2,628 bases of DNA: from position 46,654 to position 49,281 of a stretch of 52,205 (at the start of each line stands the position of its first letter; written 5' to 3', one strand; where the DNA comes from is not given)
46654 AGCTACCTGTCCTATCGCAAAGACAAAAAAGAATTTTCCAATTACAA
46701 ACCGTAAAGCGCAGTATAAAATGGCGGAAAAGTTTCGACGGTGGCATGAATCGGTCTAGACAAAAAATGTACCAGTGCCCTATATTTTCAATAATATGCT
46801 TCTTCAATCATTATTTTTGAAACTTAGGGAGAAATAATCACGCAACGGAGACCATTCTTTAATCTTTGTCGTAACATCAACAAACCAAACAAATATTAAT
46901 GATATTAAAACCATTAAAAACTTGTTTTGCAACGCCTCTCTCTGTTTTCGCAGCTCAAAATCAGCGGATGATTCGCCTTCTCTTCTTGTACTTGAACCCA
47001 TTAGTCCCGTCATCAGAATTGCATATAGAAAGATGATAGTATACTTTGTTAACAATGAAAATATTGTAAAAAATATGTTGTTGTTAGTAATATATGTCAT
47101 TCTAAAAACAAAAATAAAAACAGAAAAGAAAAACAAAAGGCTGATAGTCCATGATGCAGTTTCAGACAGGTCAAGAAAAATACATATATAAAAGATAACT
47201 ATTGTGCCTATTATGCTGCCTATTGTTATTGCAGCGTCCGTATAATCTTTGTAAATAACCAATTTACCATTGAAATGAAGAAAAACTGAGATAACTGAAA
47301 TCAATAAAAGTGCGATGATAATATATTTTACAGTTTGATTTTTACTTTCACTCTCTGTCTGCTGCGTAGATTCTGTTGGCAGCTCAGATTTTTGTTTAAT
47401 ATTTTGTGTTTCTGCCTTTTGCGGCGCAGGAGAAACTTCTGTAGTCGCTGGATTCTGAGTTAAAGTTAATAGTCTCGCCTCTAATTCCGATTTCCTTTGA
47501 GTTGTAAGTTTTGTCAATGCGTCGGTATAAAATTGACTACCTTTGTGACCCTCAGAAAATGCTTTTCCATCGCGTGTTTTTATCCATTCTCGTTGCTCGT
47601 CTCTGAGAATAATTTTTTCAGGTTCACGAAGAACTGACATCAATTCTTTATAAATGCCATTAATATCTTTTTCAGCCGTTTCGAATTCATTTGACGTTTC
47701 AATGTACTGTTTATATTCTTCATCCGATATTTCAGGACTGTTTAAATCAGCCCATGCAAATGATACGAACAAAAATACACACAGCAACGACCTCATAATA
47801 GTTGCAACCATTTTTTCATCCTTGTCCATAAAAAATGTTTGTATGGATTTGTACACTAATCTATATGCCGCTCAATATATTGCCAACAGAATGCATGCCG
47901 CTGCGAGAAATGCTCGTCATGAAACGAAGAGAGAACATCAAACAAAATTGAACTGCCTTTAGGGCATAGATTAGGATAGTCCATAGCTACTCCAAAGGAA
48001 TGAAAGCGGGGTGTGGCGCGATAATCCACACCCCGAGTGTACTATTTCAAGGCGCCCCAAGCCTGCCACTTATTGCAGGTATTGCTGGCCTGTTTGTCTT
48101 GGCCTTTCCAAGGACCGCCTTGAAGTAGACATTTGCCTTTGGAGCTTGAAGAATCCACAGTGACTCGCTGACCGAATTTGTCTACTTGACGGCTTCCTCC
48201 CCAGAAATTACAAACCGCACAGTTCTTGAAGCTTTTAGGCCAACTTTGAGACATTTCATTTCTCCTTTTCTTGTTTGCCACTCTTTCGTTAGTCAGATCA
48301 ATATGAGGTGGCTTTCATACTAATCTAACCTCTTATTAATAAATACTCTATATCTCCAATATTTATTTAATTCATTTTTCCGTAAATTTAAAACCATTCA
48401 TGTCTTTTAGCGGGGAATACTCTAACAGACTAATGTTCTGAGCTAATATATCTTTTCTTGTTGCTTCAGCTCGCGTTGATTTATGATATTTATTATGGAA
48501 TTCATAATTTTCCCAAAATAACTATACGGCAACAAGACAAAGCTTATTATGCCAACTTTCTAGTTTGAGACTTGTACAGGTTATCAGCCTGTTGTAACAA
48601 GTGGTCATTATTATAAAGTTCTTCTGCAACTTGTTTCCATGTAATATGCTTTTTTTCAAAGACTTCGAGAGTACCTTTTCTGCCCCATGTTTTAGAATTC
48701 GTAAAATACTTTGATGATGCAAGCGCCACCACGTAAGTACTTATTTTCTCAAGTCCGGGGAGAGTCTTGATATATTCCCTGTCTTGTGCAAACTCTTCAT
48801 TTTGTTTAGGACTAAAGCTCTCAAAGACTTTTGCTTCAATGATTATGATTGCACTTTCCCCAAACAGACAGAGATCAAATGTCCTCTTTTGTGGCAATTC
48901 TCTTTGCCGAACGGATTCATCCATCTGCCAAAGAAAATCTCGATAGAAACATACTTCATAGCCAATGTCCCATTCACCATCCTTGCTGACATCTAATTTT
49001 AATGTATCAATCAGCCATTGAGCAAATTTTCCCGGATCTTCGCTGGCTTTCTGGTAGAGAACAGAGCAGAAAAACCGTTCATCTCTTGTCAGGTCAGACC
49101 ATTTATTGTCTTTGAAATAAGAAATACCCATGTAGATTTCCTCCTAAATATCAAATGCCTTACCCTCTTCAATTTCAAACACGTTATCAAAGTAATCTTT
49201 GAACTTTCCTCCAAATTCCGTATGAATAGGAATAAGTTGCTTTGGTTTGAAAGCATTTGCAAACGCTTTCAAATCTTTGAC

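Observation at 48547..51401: Three-gene nuclease-only operon (PD-(D/E)xK-like / MBL beta-CASP / PD-(D/E)xK-like): candidate undescribed defence-type system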

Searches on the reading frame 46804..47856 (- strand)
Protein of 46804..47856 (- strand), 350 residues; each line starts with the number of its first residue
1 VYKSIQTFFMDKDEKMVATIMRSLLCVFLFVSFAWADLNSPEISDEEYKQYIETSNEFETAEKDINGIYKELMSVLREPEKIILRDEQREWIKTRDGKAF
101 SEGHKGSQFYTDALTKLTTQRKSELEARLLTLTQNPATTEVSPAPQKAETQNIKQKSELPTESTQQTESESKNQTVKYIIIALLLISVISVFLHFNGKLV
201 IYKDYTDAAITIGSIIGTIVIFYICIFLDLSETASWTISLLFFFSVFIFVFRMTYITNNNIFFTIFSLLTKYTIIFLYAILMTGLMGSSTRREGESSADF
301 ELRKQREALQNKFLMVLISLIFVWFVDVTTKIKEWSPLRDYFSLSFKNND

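Call 3: search_protein_families(library=pfam, proteins=[window:46804-47856:-], max_evalue=1)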
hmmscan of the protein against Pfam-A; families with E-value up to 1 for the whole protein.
window:46804-47856:- (350 aa): 5 families
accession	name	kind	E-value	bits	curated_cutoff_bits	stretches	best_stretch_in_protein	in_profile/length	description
PF07007.17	LprI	-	2.5e-09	37.9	22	1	54-125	18-106/106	Lysozyme inhibitor LprI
PF04080.19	Per1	-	0.0074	16.5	25.3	1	165-340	76-230/257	Per1-like family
PF09402.16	MSC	-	0.14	12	29.7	1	39-193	131-237/337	Man1-Src1p-C-terminal domain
PF12090.13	Spt20_SEP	-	0.16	12.1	27.1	1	108-149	136-171/177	Spt20, SEP domain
PF13567.11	DUF4131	-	0.61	10.2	31.6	0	22-85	32-89/165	Domain of unknown function (DUF4131)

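Call 4: search_protein_families(library=padloc, proteins=[window:46804-47856:-], max_evalue=1)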
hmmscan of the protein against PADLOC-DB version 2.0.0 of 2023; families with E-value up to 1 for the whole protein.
window:46804-47856:- (350 aa): 1 family
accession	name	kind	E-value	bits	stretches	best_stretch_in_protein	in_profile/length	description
PDLC04048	PD-T4-6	-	0.016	12.6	1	116-186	282-352/354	-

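Call 5: search_protein_families(library=ncbifam, proteins=[window:46804-47856:-], max_evalue=1)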
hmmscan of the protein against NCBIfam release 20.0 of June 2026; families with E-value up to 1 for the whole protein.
window:46804-47856:- (350 aa): 0 families

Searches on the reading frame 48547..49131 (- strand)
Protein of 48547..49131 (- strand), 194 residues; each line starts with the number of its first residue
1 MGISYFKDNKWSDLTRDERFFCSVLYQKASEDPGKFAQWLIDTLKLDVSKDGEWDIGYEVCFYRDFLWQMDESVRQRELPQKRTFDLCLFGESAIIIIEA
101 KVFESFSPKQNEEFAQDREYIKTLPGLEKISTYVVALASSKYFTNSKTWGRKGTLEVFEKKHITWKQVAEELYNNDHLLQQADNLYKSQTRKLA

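Call 3: search_protein_families(library=pfam, proteins=[window:48547-49131:-], max_evalue=1)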
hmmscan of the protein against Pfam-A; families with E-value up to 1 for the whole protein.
window:48547-49131:- (194 aa): 0 families

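Call 4: search_protein_families(library=padloc, proteins=[window:48547-49131:-], max_evalue=1)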
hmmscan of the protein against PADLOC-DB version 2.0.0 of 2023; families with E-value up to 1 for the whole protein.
window:48547-49131:- (194 aa): 1 family
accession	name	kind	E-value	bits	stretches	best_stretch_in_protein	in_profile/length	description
PDLC00524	JetD1|JetD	-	0.0019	15.4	1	109-182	128-201/387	DUF2220; DUF3322; DUF2399 domain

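Call 5: search_protein_families(library=ncbifam, proteins=[window:48547-49131:-], max_evalue=1)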
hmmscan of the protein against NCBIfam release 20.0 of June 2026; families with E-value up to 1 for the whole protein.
window:48547-49131:- (194 aa): 0 families

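Call 17: find_homologous_proteins(query=window:48547-49131:-)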
Query window:48547-49131:- (194 aa): 637 proteins with E <= 0.001 among 682 candidates; the best 120 are listed.
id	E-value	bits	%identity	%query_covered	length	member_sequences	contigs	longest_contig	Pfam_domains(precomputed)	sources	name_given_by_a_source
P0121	2.9e-127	440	100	100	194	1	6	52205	-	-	-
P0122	1.0e-92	327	74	100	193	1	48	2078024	-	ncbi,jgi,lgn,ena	jgi:hypothetical protein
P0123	3.8e-72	260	58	99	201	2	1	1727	-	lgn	-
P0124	8.0e-68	246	56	99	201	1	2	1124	-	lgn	-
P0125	6.0e-66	240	59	98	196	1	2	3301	-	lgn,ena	-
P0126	7.6e-66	240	56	99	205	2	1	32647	-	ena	-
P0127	8.0e-66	240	58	97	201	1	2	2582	-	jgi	-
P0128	5.7e-65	237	56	99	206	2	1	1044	-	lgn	-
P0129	3.1e-64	234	56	99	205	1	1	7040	-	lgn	-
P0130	5.5e-64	234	56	99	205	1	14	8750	-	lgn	-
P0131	1.3e-63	232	56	96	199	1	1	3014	-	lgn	-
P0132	1.5e-63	232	58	97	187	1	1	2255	-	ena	-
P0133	2.5e-63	231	55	99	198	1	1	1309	-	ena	-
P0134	2.6e-63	231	54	99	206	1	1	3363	-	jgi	jgi:hypothetical protein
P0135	5.3e-63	230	55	99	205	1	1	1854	-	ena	-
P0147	6.8e-61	223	55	99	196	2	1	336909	-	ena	-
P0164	2.8e-58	215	53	99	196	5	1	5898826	-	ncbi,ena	-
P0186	3.6e-54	201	54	96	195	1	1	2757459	-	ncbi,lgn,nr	ncbi:MAG: hypothetical protein M5U26_10430 [Planctomycetota bacterium]|nr:hypothetical protein [Plan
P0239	6.4e-44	168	46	99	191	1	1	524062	-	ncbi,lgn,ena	-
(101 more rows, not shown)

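Call 19: find_encoding_contigs(protein=P0122, flank=6000, max_places=3)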
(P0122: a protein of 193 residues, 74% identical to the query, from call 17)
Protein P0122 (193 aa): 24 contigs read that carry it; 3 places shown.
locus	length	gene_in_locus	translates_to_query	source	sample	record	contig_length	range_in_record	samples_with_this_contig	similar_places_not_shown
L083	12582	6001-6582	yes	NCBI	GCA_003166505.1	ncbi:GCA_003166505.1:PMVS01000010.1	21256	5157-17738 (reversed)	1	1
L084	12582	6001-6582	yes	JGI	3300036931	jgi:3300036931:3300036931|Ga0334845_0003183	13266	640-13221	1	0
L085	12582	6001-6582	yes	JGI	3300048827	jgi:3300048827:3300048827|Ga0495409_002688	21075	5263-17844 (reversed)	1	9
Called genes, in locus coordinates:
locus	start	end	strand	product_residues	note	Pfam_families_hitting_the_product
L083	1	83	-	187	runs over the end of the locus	PF00574:CLP_protease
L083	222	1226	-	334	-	PF08279:HTH_11 (faint), PF13280:WYL (weak), PF25583:WCX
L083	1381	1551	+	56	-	-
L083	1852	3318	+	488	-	PF11074:DUF2779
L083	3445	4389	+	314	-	-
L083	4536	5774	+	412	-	PF00753:Lactamase_B, PF13483:Lactamase_B_3, PF12706:Lactamase_B_2, PF23023:Anti-Pycsar_Apyc1 (weak), PF07521:RMMBL (weak)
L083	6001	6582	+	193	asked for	-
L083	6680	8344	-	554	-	PF03235:GmrSD_N, PF07510:GmrSD_C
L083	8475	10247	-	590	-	PF00270:DEAD, PF04851:ResIII, PF00271:Helicase_C (weak)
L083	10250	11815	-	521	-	PF13091:PLDc_2 (faint)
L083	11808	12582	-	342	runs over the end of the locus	-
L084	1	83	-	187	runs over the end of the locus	PF00574:CLP_protease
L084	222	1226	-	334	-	PF08279:HTH_11 (faint), PF13280:WYL (weak), PF25583:WCX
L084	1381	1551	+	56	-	-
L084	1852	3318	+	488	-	PF11074:DUF2779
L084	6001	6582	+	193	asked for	-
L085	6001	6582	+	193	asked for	-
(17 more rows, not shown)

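Call 20: find_encoding_contigs(protein=P0164, flank=6000, max_places=1)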
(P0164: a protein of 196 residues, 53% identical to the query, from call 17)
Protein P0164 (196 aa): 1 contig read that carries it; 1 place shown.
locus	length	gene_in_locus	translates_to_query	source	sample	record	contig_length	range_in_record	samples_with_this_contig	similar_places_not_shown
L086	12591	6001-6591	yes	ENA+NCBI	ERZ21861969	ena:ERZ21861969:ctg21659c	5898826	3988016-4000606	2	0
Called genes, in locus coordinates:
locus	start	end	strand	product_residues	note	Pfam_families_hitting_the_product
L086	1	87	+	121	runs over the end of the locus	-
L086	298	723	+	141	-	PF19649:DUF6152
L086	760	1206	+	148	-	PF19649:DUF6152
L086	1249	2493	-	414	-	PF00884:Sulfatase, PF16347:SGSH_C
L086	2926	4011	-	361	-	-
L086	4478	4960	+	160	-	-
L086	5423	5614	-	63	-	-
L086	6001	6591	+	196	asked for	-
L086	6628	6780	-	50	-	-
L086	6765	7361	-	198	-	-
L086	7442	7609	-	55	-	PF13817:DDE_Tnp_IS66_C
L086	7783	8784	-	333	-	PF02899:Phage_int_SAM_1, PF00589:Phage_integrase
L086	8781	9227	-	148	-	PF00589:Phage_integrase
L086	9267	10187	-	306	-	PF03050:DDE_Tnp_IS66, PF13817:DDE_Tnp_IS66_C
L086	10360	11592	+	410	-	PF02899:Phage_int_SAM_1, PF00589:Phage_integrase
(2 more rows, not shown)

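Call 21: find_encoding_contigs(protein=P0186, flank=6000, max_places=1)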
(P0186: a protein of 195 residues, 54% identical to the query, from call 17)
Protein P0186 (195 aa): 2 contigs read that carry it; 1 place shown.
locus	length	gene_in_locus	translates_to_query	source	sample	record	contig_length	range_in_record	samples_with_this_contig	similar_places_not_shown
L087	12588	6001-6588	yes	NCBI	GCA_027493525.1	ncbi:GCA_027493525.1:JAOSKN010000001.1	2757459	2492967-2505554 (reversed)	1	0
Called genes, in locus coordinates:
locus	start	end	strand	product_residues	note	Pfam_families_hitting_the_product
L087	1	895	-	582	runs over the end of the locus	PF25917:BSH_RND (weak), PF25973:BSH_CzcB, PF25954:Beta-barrel_RND_2, PF25975:CzcB_C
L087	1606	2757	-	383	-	PF00589:Phage_integrase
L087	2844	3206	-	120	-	-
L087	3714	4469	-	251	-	PF06067:DUF932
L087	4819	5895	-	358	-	PF05406:WGR (weak), PF01068:DNA_ligase_A_M (faint)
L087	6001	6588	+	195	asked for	-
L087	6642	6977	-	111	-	-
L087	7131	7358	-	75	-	-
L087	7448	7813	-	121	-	-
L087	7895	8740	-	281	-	PF12705:PDDEXK_1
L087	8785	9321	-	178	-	-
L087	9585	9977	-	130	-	-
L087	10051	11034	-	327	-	PF03417:AAT (weak)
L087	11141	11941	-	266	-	-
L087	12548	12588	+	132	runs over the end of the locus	PF13560:HTH_31, PF01381:HTH_3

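Call 22: find_encoding_contigs(protein=P0239, flank=6000, max_places=1)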
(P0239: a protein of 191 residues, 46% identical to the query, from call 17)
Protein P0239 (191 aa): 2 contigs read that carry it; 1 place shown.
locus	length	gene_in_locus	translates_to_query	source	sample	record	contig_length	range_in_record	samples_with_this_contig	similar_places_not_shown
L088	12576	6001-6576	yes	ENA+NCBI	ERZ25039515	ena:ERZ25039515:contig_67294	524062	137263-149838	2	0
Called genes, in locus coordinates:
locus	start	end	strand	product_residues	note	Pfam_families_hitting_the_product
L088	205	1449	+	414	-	PF21760:SecD_1st, PF22599:SecDF_P1_head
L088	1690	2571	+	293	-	PF02018:CBM_4_9, PF13860:FlgD_ig (faint), PF18962:Por_Secre_tail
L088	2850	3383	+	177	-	-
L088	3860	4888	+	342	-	-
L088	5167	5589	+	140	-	-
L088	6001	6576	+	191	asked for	-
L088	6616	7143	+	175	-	-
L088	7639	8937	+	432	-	-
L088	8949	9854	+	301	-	-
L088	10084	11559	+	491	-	PF18928:DUF5677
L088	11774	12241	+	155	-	-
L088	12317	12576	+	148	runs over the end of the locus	-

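Call 23: find_encoding_contigs(protein=P0147, flank=6000, max_places=1)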
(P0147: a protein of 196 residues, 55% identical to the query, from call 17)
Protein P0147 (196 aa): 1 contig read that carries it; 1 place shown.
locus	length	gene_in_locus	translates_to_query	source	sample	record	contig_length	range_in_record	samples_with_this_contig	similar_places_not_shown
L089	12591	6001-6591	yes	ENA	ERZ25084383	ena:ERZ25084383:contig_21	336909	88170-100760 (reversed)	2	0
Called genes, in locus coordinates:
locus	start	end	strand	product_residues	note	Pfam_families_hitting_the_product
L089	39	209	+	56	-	-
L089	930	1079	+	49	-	-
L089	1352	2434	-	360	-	-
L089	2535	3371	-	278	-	-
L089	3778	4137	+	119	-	PF06296:RelE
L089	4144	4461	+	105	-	PF01381:HTH_3 (weak)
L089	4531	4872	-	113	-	-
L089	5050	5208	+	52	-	-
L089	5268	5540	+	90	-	PF05015:HigB-like_toxin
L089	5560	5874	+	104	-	PF13560:HTH_31 (weak)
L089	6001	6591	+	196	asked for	-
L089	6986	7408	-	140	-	-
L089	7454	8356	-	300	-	PF13489:Methyltransf_23, PF08241:Methyltransf_11, PF08242:Methyltransf_12, PF13649:Methyltransf_25, PF13847:Methyltransf_31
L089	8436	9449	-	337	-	PF04055:Radical_SAM, PF06968:BATS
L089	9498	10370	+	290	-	PF18912:DZR_2 (weak), PF00156:Pribosyltran (weak)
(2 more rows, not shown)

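Call 33: search_solved_structures(query=A3, max_evalue=10)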
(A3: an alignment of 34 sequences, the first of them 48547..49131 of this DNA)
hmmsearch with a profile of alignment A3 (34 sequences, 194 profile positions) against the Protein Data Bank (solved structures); distinct sequences matched with E-value up to 10: 0.

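Call 37: predict_structure(alignment_id=A3)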
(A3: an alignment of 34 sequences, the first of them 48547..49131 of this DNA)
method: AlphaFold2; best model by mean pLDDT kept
length: 194 residues; sequences in the alignment: 34
mean_pLDDT: 92.4   pTM: 0.88
mean pLDDT of the five models: 92.4, 92.0, 91.9, 90.9, 90.6
residues with pLDDT >= 90: 153; 70-90: 35; 50-70: 4; < 50: 2
segments of 3 or more residues with pLDDT < 50: none
pLDDT, mean of each block of 10 residues (from residue 1): 81 84 97 98 96 96 96 95 96 97 92 94 96 97 91 88 97 95 86 51
secondary structure, 60 per line:
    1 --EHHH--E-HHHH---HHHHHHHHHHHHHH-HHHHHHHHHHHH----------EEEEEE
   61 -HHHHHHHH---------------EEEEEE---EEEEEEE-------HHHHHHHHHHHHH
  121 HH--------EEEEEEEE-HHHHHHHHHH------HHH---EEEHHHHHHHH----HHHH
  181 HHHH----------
elements in order: H11-14 H18-31 H33-44 E55-60 H62-69 E85-90 E94-100 H108-122 E131-138 H140-149 E162-164 H165-172 H177-184

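Call 41: fold_search(model_id=the predicted structure, library=pdb)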
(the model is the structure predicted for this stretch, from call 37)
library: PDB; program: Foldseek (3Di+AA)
matches with E <= 10: 897; with E <= 0.001: 4
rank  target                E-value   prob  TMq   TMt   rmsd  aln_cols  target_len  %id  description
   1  8gh6_A                2.1e-04  0.96  0.27  0.09   9.2       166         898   12  Bombyx mori R2 retrotransposon initiating target-primed reverse transcription (released 2023-04-05)
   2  8ibz_C                4.6e-04  0.96  0.32  0.11   9.8       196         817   12  Structure of R2 with 5'ORF and 3'UTR (released 2023-09-20)
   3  9ibq_A                8.8e-04  0.94  0.34  0.25   9.6       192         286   12  Structure of BstEII with DNA substrate (released 2026-03-04)
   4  8iby_C                9.4e-04  0.80  0.24  0.09   9.5       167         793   12  Structure of R2 with 5'ORF (released 2023-09-20)
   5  9nl2_A                2.8e-03  0.60  0.24  0.07  10.8       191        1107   18  Structure of R2 retrotransposon protein from Platysternon megacephalum initiating target-primed reverse transcription (released 2025-06-18)
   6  9dou_A                4.8e-03  0.75  0.26  0.08   9.8       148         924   11  Taeniopygia guttata R2 retrotransposon (R2Tg) initiating target-primed reverse transcription (released 2025-05-21)
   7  8ibw_C                4.8e-03  0.66  0.29  0.10  10.0       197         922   13  Structure of R2 with 3'UTR and DNA in binding state (released 2023-09-20)
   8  7ewu_A                4.8e-03  0.51  0.25  0.26  14.2       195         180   12  Crystal structure of Ebinur Lake virus cap snatching endonuclease (WT) (released 2022-01-26)
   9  6hz4_N                5.1e-03  0.57  0.23  0.28   8.7       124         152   14  Structure of McrBC without DNA binding domains (one half of the full complex) (released 2019-07-24)
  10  7ewx_B                5.8e-03  0.77  0.31  0.32   9.6       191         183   10  Crystal structure of Ebinur Lake virus cap snatching endonuclease (P78A mutant) (released 2022-01-26)
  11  6q99                  5.8e-03  0.54  0.24  0.23  10.6       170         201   17  Ande virus L protein N-terminus mutant K124A (released 2020-01-15)
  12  7ewu_B                7.5e-03  0.47  0.26  0.28  14.0       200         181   11  Crystal structure of Ebinur Lake virus cap snatching endonuclease (WT) (released 2022-01-26)
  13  2p14                  8.0e-03  0.66  0.33  0.34  12.0       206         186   12  Crystal structure of small subunit (R.BspD6I2) of the heterodimeric restriction endonuclease R.BspD6I (released 2008-03-11)
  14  7oe3                  8.6e-03  0.44  0.27  0.05  15.5       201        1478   11  Apo-structure of Lassa virus L protein (well-resolved endonuclease) [APO-ENDO] (released 2021-12-01)
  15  7ewu_D                9.1e-03  0.57  0.28  0.29  10.2       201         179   11  Crystal structure of Ebinur Lake virus cap snatching endonuclease (WT) (released 2022-01-26)
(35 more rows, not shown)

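Call 87: find_related_loci(query=A3, collection=viral_contigs, flank=5000)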
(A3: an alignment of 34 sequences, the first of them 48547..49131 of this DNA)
Query A3 (194 aa) in viral_contigs; peptide patterns used: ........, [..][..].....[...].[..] (x = any residue, [..] = any of these).
33 stretches matched a pattern, but none encodes a relative of the query by tblastn (E <= 1e-3).

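Call 89: search_dna_similar(query=window:48547-49131:-, collection=plasmids, mode=protein, max_evalue=0.00001, max_rows=15)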
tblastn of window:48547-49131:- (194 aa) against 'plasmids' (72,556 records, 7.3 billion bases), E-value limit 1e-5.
No match.

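Call 94: search_protein_families(library=ncbifam, proteins=[L083:1852-3315:+, L083:222-1223:-], max_evalue=0.001)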
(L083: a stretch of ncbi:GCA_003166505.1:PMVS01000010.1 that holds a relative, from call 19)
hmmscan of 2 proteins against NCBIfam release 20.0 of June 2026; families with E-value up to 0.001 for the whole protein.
L083:1852-3315:+ (488 aa): 1 family
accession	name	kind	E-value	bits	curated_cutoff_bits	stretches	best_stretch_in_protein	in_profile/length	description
NF045869.1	UU173_fam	subfamily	2.9e-16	59.5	225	2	282-482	403-642/650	UU173 family protein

L083:222-1223:- (333 aa): 0 families

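Call 95: search_protein_families(library=phrogs, proteins=[window:48547-49131:-], max_evalue=0.01)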
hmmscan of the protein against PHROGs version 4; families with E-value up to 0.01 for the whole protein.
window:48547-49131:- (194 aa): 0 families
